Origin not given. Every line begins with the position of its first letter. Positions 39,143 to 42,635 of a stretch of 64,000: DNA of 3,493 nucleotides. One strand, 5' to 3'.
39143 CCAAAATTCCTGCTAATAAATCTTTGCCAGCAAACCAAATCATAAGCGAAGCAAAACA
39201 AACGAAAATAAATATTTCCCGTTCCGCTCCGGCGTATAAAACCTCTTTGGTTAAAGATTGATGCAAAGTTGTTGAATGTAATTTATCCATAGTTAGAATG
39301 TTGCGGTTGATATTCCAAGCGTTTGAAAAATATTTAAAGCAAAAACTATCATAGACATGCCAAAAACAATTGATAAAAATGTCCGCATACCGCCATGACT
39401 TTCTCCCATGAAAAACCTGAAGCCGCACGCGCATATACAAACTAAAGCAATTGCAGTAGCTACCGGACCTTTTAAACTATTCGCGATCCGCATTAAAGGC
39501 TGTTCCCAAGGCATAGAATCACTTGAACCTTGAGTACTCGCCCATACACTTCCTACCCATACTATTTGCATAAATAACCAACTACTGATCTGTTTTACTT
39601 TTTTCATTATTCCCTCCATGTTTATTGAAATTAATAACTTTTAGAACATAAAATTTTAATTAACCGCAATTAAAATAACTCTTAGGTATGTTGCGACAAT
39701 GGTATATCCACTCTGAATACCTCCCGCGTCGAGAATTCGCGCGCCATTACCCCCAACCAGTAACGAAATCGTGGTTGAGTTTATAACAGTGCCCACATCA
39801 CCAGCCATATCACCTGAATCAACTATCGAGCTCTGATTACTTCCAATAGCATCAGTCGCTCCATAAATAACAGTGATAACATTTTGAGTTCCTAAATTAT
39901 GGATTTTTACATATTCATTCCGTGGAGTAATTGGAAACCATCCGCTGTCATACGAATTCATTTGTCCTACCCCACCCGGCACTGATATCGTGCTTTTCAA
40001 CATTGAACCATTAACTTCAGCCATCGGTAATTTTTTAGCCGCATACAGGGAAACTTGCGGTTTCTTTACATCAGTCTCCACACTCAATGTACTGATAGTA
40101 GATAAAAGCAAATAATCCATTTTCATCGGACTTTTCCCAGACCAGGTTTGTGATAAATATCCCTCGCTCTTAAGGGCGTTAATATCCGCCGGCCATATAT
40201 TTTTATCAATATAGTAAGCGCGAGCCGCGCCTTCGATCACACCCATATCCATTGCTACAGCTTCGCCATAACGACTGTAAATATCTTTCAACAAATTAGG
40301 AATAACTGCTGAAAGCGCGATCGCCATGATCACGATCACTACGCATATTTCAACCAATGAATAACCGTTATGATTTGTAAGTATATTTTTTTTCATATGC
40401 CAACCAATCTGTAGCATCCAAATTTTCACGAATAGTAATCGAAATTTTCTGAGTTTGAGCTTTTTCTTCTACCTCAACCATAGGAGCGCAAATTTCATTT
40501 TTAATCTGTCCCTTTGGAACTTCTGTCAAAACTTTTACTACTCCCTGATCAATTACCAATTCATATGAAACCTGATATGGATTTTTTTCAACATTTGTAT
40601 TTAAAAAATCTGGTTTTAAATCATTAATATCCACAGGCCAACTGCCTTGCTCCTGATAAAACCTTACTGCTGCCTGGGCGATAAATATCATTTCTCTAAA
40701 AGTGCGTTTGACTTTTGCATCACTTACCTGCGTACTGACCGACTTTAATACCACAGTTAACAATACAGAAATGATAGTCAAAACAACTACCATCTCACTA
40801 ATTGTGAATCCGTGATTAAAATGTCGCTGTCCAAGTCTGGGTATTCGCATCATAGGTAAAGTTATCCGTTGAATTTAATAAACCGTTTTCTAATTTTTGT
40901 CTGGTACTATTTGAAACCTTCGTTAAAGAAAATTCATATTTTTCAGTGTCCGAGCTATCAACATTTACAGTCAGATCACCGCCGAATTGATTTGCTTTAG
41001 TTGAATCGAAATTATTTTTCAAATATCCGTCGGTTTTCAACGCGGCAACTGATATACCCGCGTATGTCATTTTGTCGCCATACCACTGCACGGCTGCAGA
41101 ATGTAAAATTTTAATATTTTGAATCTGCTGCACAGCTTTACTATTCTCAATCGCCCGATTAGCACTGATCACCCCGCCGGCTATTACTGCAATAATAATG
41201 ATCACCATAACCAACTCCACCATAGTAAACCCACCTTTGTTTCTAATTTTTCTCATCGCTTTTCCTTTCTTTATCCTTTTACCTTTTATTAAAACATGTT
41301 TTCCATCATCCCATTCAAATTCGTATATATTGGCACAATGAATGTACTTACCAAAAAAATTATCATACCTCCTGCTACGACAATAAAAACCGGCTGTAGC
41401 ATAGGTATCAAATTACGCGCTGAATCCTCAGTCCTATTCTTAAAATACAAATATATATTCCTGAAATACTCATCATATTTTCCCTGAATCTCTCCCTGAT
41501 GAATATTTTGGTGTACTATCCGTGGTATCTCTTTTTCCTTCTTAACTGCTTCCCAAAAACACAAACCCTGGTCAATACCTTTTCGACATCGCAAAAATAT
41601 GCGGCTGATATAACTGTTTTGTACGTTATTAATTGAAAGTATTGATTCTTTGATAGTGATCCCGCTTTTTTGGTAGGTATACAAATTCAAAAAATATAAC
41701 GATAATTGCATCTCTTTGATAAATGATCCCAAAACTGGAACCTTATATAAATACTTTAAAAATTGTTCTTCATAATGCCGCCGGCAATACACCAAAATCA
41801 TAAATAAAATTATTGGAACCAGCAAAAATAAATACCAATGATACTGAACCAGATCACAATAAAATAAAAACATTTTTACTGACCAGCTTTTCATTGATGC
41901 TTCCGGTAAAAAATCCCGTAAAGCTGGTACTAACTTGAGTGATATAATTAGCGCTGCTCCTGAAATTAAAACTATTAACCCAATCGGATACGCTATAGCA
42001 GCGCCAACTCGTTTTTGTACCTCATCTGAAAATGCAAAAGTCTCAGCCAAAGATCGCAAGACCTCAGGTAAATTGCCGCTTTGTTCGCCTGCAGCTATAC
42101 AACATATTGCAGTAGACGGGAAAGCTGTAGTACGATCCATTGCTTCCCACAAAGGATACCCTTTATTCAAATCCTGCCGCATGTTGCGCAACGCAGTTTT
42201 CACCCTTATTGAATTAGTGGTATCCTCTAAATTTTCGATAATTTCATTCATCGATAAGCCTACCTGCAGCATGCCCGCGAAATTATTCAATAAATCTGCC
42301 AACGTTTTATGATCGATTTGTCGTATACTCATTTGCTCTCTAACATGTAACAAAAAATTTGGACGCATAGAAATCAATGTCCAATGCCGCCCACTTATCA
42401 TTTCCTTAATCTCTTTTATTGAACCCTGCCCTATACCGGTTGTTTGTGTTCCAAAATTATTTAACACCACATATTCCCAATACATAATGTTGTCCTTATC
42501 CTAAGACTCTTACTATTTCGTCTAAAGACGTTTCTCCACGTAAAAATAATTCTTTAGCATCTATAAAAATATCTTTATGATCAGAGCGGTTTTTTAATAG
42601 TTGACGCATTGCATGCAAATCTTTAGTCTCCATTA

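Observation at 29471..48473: One uninterrupted gene array fuses a type IV filament (T2SS/T4P-like) machine to a complete Trb/VirB type IV secretion system, with no coupling protein or relaxase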

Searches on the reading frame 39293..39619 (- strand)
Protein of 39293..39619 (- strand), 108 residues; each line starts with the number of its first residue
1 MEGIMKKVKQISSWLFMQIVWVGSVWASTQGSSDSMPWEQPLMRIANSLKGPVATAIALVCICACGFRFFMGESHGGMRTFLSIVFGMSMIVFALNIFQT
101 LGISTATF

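Call 3: search_protein_families(library=pfam, proteins=[window:39293-39619:-], max_evalue=0.01)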
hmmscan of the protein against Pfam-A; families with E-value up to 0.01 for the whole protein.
window:39293-39619:- (108 aa): 1 family
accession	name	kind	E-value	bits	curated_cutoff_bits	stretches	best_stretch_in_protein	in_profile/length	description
PF04956.18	TrbC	-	3.3e-16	59.7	27.9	1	11-101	12-98/98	TrbC/VIRB2 pilin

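Call 71: search_protein_families(library=ncbifam, proteins=[window:39293-39607:-], max_evalue=0.001)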
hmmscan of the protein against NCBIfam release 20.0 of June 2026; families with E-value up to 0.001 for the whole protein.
window:39293-39607:- (104 aa): 2 families
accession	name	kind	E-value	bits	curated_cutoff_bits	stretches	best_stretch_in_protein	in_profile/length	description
NF010467.0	PRK13892.1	equivalog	1.1e-10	41.6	179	1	23-97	35-110/145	conjugal transfer system pilin TrbC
NF010445.0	PRK13871.1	equivalog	2.2e-08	34.3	211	1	13-78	15-82/135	conjugal transfer pilin TrbC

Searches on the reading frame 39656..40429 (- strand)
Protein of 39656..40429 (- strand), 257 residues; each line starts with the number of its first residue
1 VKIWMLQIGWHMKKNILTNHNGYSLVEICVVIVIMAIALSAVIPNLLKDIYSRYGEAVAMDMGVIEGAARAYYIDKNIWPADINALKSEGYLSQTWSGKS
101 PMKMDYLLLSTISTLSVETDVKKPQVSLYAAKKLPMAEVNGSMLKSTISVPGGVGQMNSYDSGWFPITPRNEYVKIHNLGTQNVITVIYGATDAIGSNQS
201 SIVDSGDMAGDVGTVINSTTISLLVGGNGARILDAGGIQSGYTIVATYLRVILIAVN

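Call 3: search_protein_families(library=pfam, proteins=[window:39656-40429:-], max_evalue=0.01)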
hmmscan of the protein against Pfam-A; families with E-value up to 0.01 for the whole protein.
window:39656-40429:- (257 aa): 1 family
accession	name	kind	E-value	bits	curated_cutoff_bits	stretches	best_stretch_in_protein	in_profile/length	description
PF07963.17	N_methyl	-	0.00036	20.4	21.2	1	19-42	3-26/27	Prokaryotic N-terminal methylation motif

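Call 26: search_protein_families(library=ncbifam, proteins=[window:39656-40429:-], max_evalue=0.01)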
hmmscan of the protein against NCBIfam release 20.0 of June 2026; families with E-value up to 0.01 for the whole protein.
window:39656-40429:- (257 aa): 4 families
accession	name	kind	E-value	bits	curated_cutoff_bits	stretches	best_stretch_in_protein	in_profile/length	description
NF040999.1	pilin_ComGC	equivalog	7.3e-08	32.5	75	1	21-95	2-75/84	competence type IV pilus major pilin ComGC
TIGR01710.1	typeII_sec_gspG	equivalog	7.1e-06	26.1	88.85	1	22-87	2-67/134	type II secretion system major pseudopilin GspG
TIGR02532.1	IV_pilin_GFxxxE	domain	0.00088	19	16.3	1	21-43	2-24/24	prepilin-type N-terminal cleavage/methylation domain-containing protein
TIGR01708.2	typeII_sec_gspH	equivalog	0.0047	16.9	80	1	20-43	1-24/169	type II secretion system minor pseudopilin GspH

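Call 93: search_protein_families(library=pfam, proteins=[window:39656-40429:-], max_evalue=1)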
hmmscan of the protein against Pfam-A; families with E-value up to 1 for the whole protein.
window:39656-40429:- (257 aa): 2 families
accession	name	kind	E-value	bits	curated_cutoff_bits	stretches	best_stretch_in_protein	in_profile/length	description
PF07963.17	N_methyl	-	0.00036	20.4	21.2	1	19-42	3-26/27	Prokaryotic N-terminal methylation motif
PF24220.1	DUF7439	-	0.1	13.1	27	1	41-95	13-67/75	Family of unknown function (DUF7439)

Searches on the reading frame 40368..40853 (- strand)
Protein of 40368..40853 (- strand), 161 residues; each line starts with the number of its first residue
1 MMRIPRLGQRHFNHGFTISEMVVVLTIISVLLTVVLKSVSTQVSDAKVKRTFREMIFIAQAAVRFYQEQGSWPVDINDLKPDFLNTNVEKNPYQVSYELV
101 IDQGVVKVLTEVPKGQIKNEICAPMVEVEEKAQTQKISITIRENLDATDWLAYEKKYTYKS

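Call 3: search_protein_families(library=pfam, proteins=[window:40368-40853:-], max_evalue=0.01)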
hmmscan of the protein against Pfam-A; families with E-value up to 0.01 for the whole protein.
window:40368-40853:- (161 aa): 1 family
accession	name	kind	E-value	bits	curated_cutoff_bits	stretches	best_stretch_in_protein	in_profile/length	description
PF07963.17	N_methyl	-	3.2e-06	26.9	21.2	1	13-36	4-27/27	Prokaryotic N-terminal methylation motif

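Call 26: search_protein_families(library=ncbifam, proteins=[window:40368-40853:-], max_evalue=0.01)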
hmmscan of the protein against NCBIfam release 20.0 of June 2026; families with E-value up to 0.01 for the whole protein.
window:40368-40853:- (161 aa): 7 families
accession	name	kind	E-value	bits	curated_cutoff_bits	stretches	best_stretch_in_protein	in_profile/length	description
NF041013.1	T4P_ComGE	equivalog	2.8e-07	30.5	49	1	13-71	3-61/83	competence type IV pilus minor pilin ComGE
TIGR01710.1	typeII_sec_gspG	equivalog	6.5e-07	29.5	88.85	1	14-81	1-68/134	type II secretion system major pseudopilin GspG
NF040999.1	pilin_ComGC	equivalog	9.2e-07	29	75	1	14-80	2-67/84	competence type IV pilus major pilin ComGC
TIGR02532.1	IV_pilin_GFxxxE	domain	8.6e-06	25.4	16.3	1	14-36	2-24/24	prepilin-type N-terminal cleavage/methylation domain-containing protein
TIGR01708.2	typeII_sec_gspH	equivalog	1.4e-05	25.2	80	1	14-54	2-42/169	type II secretion system minor pseudopilin GspH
NF040982.1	ComGD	equivalog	0.00085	19.7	70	1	14-55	2-43/139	competence type IV pilus minor pilin ComGD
TIGR02596.1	TIGR02596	subfamily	0.0071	16.4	70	0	16-51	1-36/196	Verru_Chthon cassette protein D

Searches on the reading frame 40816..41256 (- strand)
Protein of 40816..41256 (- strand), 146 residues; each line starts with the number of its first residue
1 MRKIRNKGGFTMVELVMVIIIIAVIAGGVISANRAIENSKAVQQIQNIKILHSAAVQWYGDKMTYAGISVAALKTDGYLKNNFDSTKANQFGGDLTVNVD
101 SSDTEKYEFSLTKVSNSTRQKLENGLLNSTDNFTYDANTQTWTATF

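Call 3: search_protein_families(library=pfam, proteins=[window:40816-41256:-], max_evalue=0.01)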
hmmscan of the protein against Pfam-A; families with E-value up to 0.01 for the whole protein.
window:40816-41256:- (146 aa): 2 families
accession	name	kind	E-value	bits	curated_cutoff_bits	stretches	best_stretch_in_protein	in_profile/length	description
PF07963.17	N_methyl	-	9.3e-06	25.4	21.2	1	5-29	2-26/27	Prokaryotic N-terminal methylation motif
PF06455.17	NADH5_C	-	0.0072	16.4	28.2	1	13-102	61-150/181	NADH dehydrogenase subunit 5 C-terminus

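Call 26: search_protein_families(library=ncbifam, proteins=[window:40816-41256:-], max_evalue=0.01)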
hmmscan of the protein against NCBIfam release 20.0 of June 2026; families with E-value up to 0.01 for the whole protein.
window:40816-41256:- (146 aa): 7 families
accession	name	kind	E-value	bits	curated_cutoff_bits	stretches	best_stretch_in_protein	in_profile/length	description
TIGR02532.1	IV_pilin_GFxxxE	domain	8.5e-05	22.2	16.3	1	8-29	2-23/24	prepilin-type N-terminal cleavage/methylation domain-containing protein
TIGR01708.2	typeII_sec_gspH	equivalog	9.8e-05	22.4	80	1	9-46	3-41/169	type II secretion system minor pseudopilin GspH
NF041775.1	typeIV_PilA_Myxo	equivalog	0.00063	19.8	400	1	5-67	9-71/214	type IV pilin protein PilA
TIGR01710.1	typeII_sec_gspG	equivalog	0.0016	18.5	88.85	1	9-65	2-59/134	type II secretion system major pseudopilin GspG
NF041013.1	T4P_ComGE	equivalog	0.0025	17.9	49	1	6-76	2-73/83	competence type IV pilus minor pilin ComGE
NF049947.1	TonB_dep_PCPU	exception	0.0052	15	800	1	62-108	200-244/685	TonB-dependent receptor, PCPU motif-type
NF007862.0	PRK10574.1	equivalog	0.0069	16.5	138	1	6-34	3-31/145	prepilin peptidase-dependent pilin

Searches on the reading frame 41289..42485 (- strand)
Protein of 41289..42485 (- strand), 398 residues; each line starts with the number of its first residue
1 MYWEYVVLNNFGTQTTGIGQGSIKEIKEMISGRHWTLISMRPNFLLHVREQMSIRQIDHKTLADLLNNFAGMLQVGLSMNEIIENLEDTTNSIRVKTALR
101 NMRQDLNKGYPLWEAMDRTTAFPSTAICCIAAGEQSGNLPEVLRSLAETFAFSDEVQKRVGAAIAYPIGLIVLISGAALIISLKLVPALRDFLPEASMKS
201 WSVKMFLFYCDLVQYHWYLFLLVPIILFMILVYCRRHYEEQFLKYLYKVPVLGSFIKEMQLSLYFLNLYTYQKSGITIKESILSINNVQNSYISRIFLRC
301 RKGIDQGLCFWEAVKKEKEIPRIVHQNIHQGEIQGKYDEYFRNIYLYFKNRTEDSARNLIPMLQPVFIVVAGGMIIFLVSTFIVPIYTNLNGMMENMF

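Call 3: search_protein_families(library=pfam, proteins=[window:41289-42485:-], max_evalue=0.01)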
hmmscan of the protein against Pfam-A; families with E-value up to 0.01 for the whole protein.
window:41289-42485:- (398 aa): 1 family
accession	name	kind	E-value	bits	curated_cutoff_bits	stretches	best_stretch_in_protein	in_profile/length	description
PF00482.28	T2SSF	-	2.1e-39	134.8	25.2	2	66-187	2-125/125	Type II secretion system (T2SS), protein F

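Call 26: search_protein_families(library=ncbifam, proteins=[window:41289-42485:-], max_evalue=0.01)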
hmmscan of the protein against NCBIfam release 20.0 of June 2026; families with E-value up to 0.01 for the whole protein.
window:41289-42485:- (398 aa): 6 families
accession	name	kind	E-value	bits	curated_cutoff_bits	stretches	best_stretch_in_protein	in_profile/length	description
NF007861.0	PRK10573.1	equivalog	1e-41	143.4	401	1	46-388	45-393/401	protein transport protein HofC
TIGR02120.1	GspF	equivalog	5.3e-38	131.3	424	1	48-387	51-395/401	type II secretion system inner membrane protein GspF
NF041012.2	T4P_ComGB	equivalog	6.1e-37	127.7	240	1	63-391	4-332/332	competence type IV pilus assembly protein ComGB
NF052607.1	T4PiliAsmPilCThrm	equivalog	3.4e-27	95.6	700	1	53-391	59-402/406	type IV pilus assembly protein PilC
NF052606.1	T4PiliAsmPilCMyx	equivalog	2.4e-25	89.3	700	1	58-388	78-413/419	type IV pilus assembly protein PilC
NF047826.1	T3SSXpsF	equivalog_domain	1.1e-24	87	650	1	49-389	55-400/405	type II secretion system protein XpsF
